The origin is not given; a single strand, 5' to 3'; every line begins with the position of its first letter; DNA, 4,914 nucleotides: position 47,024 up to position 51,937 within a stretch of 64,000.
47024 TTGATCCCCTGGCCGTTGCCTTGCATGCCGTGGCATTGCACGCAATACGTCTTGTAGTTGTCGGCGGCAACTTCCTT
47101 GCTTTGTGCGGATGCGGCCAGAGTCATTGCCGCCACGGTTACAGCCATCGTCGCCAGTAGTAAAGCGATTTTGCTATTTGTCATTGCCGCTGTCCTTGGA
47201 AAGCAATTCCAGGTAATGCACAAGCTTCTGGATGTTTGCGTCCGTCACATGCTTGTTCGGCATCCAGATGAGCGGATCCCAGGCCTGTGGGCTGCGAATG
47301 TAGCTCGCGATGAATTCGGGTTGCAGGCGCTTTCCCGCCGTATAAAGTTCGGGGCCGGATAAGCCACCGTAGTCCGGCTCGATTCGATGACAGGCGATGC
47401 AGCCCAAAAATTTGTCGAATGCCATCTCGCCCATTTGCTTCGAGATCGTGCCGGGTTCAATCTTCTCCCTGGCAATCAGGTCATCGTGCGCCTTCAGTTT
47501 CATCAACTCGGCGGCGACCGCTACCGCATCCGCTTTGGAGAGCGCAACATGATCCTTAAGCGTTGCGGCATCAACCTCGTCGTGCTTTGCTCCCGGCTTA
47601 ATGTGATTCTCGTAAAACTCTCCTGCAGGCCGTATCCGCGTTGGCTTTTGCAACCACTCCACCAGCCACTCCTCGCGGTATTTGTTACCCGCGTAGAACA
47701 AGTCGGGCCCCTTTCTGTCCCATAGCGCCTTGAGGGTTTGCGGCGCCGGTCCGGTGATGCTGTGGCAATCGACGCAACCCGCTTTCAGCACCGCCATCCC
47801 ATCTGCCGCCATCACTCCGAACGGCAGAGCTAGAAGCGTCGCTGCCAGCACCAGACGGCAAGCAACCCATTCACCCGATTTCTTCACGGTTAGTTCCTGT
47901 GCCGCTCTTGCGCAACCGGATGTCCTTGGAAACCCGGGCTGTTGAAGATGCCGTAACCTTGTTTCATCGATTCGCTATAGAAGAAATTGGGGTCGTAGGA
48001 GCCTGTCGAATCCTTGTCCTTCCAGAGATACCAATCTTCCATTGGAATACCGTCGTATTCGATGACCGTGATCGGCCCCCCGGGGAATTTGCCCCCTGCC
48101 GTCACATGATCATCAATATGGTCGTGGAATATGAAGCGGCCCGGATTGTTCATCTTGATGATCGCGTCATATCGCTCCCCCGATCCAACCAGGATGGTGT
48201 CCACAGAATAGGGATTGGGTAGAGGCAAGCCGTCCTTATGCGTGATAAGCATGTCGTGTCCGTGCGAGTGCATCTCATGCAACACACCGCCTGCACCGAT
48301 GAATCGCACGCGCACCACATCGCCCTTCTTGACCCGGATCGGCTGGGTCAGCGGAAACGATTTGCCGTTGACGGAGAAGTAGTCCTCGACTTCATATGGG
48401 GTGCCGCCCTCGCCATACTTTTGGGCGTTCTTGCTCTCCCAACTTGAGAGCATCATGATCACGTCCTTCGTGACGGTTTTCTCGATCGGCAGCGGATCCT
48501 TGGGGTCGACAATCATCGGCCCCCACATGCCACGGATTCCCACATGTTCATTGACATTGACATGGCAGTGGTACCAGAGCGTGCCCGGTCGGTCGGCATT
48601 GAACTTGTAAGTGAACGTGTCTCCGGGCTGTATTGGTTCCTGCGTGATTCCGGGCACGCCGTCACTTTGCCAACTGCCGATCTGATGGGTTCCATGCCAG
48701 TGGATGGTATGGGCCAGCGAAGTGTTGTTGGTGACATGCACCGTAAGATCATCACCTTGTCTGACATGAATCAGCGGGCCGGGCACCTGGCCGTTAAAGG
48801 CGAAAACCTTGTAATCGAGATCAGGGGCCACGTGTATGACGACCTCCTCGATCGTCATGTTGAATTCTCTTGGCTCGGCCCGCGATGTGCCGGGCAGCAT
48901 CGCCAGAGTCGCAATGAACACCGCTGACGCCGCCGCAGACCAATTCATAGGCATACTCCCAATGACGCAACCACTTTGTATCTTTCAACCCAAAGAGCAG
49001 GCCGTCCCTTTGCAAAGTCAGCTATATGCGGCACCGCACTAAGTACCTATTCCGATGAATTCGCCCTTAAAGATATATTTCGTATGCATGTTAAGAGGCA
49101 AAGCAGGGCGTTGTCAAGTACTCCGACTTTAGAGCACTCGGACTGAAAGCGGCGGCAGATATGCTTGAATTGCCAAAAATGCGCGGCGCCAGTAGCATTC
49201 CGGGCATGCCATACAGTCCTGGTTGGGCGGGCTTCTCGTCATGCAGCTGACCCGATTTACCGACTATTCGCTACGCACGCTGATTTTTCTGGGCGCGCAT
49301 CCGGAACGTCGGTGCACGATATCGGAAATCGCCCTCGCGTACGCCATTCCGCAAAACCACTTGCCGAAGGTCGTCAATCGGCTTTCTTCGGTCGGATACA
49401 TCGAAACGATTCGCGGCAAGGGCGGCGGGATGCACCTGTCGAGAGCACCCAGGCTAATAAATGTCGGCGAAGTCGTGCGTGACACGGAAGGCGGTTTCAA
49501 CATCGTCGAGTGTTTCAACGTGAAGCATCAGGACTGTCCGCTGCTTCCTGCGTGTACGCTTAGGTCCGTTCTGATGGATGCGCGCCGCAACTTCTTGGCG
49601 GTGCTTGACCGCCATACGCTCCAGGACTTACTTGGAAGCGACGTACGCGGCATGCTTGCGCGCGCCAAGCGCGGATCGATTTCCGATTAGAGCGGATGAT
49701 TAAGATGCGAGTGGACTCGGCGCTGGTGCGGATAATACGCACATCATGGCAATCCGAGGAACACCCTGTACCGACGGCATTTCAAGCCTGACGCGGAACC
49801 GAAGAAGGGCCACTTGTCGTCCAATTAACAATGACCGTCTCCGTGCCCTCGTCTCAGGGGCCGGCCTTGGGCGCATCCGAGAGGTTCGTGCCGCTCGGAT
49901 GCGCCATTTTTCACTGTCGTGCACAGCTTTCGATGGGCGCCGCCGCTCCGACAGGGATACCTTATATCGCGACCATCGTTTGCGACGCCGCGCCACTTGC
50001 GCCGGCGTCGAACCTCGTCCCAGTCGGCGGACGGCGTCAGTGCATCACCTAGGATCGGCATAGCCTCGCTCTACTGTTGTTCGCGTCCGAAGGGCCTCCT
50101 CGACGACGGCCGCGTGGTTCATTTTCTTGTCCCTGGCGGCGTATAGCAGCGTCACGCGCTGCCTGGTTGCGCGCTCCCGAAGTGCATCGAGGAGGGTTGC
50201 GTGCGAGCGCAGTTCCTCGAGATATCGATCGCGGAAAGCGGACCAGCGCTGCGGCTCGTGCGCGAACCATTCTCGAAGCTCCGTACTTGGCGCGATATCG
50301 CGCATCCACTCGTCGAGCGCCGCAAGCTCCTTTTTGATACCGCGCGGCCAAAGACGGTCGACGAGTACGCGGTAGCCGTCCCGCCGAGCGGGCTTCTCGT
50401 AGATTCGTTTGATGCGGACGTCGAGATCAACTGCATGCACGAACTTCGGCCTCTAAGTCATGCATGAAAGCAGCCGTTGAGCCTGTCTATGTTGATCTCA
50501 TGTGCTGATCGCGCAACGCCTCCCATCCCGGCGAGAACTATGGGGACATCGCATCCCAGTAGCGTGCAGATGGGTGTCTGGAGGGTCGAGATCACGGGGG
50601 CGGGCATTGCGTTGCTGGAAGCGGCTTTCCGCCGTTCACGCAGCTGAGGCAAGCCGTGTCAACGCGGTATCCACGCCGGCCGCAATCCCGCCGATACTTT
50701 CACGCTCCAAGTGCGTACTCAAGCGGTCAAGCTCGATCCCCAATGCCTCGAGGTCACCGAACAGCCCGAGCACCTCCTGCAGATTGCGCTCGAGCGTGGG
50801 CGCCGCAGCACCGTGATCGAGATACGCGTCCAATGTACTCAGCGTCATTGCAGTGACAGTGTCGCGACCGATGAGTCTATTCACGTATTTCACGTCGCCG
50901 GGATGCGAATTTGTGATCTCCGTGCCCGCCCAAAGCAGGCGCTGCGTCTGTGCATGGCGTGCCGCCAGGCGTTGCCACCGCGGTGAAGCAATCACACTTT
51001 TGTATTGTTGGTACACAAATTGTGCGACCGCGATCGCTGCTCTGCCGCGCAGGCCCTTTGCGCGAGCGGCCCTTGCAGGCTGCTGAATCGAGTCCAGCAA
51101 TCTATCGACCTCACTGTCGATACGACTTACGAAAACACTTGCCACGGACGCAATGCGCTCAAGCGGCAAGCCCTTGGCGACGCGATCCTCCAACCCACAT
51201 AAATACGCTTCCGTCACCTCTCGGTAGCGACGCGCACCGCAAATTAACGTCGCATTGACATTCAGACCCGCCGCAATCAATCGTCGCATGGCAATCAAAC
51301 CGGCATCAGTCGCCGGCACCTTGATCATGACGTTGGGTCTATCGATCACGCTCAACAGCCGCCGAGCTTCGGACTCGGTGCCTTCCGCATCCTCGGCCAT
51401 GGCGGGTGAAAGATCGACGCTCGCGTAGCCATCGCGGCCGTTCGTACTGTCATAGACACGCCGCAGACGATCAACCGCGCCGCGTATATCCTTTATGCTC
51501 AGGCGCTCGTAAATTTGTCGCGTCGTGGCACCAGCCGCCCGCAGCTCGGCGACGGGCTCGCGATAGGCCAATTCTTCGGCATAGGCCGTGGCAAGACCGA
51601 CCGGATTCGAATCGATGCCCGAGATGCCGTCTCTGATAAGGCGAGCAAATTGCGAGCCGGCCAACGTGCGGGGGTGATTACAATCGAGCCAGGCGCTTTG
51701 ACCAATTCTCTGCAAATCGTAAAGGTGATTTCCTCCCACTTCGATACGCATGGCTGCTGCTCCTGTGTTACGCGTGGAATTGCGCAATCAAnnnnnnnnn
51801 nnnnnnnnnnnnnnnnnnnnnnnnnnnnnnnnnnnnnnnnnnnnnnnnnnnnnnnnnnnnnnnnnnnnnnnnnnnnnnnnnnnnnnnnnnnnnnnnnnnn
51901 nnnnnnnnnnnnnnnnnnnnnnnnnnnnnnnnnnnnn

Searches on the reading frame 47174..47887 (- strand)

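Call 59: search_protein_families(library=pfam, proteins=[window:47174-47887:-], max_evalue=0.001)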
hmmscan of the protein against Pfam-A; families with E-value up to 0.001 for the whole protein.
window:47174-47887:- (237 aa): 3 families
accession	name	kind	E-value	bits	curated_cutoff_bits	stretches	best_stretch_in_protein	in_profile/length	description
PF00034.26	Cytochrom_C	-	7.3e-10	40.5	21.3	1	162-227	11-87/90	Cytochrome c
PF13442.11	Cytochrome_CBB3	-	7e-08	33.1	27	1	153-226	6-68/68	Cytochrome C oxidase, cbb3-type, subunit III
PF02433.20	FixO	-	7.5e-06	26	29.6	0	58-124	101-164/219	Cytochrome C oxidase, mono-heme subunit/FixO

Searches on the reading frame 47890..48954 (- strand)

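Call 59: search_protein_families(library=pfam, proteins=[window:47890-48954:-], max_evalue=0.001)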
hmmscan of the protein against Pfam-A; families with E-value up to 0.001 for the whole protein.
window:47890-48954:- (354 aa): 3 families
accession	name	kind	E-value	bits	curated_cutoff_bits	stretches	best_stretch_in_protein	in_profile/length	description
PF07732.21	Cu-oxidase_3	-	8.9e-40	135.9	21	1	47-152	14-117/119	Multicopper oxidase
PF07731.20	Cu-oxidase_2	-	1.5e-25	90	20.4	2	191-287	23-126/137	Multicopper oxidase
PF00394.28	Cu-oxidase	-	1.3e-13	51.8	21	1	164-279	2-134/157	Multicopper oxidase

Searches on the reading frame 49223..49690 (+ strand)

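Call 86: search_protein_families(library=pfam, proteins=[window:49223-49690:+], max_evalue=0.0001)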
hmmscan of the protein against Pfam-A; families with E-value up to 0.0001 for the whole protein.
window:49223-49690:+ (155 aa): 1 family
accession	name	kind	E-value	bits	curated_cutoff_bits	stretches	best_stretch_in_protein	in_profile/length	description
PF02082.26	Rrf2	-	7.6e-34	117.1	30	1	9-137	1-130/132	Iron-dependent Transcriptional regulator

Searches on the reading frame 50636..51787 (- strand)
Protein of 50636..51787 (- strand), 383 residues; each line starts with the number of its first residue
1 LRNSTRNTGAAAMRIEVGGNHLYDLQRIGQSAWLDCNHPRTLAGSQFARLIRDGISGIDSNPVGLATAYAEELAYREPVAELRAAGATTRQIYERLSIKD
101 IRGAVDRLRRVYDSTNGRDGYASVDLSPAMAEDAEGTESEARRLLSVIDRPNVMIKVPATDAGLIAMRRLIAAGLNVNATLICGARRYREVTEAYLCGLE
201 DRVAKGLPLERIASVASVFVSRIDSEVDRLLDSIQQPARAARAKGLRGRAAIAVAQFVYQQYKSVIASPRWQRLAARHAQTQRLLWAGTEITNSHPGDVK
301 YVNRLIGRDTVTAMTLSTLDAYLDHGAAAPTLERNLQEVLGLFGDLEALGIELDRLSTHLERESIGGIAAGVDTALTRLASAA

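Call 59: search_protein_families(library=pfam, proteins=[window:50636-51787:-], max_evalue=0.001)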
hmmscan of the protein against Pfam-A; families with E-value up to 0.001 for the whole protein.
window:50636-51787:- (383 aa): 1 family
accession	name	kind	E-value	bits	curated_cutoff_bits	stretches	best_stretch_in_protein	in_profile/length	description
PF00923.25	TAL_FSA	-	2.5e-52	178.5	27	1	43-366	12-272/285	Transaldolase/Fructose-6-phosphate aldolase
